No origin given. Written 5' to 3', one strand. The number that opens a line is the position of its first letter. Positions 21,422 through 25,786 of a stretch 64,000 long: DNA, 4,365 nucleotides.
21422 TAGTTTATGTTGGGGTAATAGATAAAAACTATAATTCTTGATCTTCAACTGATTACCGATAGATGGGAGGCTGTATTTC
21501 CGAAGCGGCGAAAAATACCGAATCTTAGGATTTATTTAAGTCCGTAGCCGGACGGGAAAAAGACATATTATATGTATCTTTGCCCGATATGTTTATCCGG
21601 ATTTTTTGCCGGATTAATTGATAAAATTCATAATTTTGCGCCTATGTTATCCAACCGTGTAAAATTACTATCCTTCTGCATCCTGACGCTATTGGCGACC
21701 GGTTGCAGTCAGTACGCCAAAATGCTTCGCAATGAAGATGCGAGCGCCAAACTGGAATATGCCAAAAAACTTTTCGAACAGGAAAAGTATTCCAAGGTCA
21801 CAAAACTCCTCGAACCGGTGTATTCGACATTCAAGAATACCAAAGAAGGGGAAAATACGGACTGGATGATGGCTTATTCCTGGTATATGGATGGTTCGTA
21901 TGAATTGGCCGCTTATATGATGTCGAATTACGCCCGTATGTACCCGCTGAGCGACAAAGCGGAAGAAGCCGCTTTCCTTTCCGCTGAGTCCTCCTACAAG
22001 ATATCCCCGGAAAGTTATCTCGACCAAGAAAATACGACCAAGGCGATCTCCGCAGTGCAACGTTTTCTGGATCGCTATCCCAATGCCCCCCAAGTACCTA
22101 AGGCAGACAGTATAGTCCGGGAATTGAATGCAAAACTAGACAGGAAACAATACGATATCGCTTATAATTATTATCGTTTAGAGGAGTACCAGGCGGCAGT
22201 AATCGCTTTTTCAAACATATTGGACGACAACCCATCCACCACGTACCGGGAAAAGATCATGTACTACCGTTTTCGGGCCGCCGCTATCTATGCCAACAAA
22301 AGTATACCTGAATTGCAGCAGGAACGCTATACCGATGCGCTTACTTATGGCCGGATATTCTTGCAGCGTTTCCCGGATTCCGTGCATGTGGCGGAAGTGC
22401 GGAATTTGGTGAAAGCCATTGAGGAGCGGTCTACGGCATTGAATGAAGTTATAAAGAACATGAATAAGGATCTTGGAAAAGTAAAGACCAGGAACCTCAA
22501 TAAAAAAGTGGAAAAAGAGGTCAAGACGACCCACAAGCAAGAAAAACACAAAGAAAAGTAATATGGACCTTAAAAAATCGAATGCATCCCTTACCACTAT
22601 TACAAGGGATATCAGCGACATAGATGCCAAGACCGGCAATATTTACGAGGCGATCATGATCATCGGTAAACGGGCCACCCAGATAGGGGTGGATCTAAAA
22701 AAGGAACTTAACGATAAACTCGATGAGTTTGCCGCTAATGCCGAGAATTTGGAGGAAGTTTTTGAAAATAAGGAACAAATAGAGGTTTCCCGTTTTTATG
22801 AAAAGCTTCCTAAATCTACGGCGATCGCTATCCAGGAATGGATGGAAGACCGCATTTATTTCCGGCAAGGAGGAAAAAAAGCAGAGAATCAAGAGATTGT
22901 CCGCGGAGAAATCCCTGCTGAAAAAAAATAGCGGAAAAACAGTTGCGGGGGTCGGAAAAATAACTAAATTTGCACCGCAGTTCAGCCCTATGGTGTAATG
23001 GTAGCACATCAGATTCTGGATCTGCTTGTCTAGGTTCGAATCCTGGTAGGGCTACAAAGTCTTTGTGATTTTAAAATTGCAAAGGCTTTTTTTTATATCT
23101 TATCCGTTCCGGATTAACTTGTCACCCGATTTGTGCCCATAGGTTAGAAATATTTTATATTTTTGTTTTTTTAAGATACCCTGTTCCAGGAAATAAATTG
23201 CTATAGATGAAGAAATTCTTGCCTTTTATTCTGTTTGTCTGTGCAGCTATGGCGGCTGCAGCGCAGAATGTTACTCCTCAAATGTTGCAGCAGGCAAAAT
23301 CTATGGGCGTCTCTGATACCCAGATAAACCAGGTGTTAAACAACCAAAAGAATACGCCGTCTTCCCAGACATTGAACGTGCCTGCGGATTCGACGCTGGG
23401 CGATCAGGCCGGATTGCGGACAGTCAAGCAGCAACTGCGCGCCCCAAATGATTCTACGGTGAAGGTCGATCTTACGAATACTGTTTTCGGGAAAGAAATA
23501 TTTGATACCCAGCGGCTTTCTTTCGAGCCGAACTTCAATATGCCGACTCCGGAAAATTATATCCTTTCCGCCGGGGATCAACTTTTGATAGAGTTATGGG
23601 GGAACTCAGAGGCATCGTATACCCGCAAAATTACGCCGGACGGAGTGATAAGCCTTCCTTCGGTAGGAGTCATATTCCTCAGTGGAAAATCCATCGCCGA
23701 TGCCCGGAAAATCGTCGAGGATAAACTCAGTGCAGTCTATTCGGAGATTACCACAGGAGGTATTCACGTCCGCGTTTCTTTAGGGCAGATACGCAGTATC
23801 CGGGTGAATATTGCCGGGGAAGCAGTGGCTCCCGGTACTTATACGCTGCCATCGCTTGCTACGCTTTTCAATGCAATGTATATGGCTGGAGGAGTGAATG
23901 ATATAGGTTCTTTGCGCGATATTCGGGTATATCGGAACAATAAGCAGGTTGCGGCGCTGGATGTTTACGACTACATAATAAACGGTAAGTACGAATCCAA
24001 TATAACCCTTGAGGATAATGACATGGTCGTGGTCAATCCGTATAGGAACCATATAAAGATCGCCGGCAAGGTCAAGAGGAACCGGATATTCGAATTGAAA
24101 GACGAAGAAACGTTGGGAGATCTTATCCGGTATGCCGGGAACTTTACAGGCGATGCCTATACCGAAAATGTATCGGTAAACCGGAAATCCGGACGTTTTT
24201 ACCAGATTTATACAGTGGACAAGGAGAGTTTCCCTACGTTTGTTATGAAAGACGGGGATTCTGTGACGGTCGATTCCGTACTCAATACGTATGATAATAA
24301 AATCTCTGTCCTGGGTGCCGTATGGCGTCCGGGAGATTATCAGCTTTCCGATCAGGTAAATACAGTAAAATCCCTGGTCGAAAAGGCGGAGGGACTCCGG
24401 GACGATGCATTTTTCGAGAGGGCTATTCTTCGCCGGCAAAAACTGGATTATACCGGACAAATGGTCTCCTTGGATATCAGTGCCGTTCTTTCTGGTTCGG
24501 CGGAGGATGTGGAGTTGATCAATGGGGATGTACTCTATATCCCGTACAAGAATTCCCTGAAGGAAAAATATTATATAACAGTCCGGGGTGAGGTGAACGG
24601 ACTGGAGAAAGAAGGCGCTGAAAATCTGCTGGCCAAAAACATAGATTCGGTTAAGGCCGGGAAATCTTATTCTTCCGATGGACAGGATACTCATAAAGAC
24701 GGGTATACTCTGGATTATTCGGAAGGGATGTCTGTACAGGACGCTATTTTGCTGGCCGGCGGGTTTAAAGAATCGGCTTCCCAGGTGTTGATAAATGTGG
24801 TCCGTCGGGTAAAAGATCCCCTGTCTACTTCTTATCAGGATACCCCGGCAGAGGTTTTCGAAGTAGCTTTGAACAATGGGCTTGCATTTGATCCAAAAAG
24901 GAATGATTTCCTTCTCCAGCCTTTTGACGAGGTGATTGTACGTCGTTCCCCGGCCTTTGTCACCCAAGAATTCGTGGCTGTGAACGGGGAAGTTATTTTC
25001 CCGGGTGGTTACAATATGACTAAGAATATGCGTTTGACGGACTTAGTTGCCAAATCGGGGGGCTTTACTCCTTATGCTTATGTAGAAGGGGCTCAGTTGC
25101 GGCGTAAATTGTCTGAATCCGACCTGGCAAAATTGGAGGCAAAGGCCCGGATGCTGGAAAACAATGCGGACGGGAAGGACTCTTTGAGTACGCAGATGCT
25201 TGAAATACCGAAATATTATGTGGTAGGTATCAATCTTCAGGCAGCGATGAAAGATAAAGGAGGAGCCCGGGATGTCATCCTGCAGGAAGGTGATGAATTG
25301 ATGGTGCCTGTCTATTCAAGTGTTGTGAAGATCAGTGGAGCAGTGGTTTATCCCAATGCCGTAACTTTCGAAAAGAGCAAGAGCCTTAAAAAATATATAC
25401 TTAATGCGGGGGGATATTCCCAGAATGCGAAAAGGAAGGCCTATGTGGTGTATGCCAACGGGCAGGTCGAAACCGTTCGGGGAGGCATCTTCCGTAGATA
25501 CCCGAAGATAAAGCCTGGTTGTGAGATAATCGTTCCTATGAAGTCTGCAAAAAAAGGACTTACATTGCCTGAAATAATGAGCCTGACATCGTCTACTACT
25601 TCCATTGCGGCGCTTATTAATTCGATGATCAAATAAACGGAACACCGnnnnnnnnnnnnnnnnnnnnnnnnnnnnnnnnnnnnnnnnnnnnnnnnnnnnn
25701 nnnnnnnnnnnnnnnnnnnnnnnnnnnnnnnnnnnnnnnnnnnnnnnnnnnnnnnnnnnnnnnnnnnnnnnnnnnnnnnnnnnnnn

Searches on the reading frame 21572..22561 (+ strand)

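Call 27: search_protein_families(library=pfam, proteins=[window:21572-22561:+], max_evalue=0.0001)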
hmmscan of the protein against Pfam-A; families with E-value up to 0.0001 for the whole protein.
window:21572-22561:+ (329 aa): 4 families
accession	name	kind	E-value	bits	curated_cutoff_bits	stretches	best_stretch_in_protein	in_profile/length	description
PF13525.12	YfiO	-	7.3e-18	65.5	25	1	62-233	10-184/203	Outer membrane lipoprotein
PF13428.12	TPR_14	-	5.6e-06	27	23.5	0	148-174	10-36/44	Tetratricopeptide repeat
PF13174.12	TPR_6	-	9.5e-06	26.4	26.3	0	147-171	8-32/33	Tetratricopeptide repeat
PF13432.12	TPR_16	-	5.5e-05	24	32.7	0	194-270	1-64/65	Tetratricopeptide repeat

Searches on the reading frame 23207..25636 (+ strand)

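Call 27: search_protein_families(library=pfam, proteins=[window:23207-25636:+], max_evalue=0.0001)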
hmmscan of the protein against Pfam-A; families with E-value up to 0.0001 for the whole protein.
window:23207-25636:+ (809 aa): 3 families
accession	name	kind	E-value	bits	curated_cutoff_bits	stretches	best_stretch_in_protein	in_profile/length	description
PF10531.15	SLBB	-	5e-44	148.4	27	3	590-634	2-46/55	SLBB domain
PF22461.2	SLBB_2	-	1.6e-34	118.3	27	2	199-276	2-79/79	SLBB domain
PF02563.21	Poly_export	-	2e-15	57.1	28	1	113-178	2-66/77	Polysaccharide biosynthesis/export protein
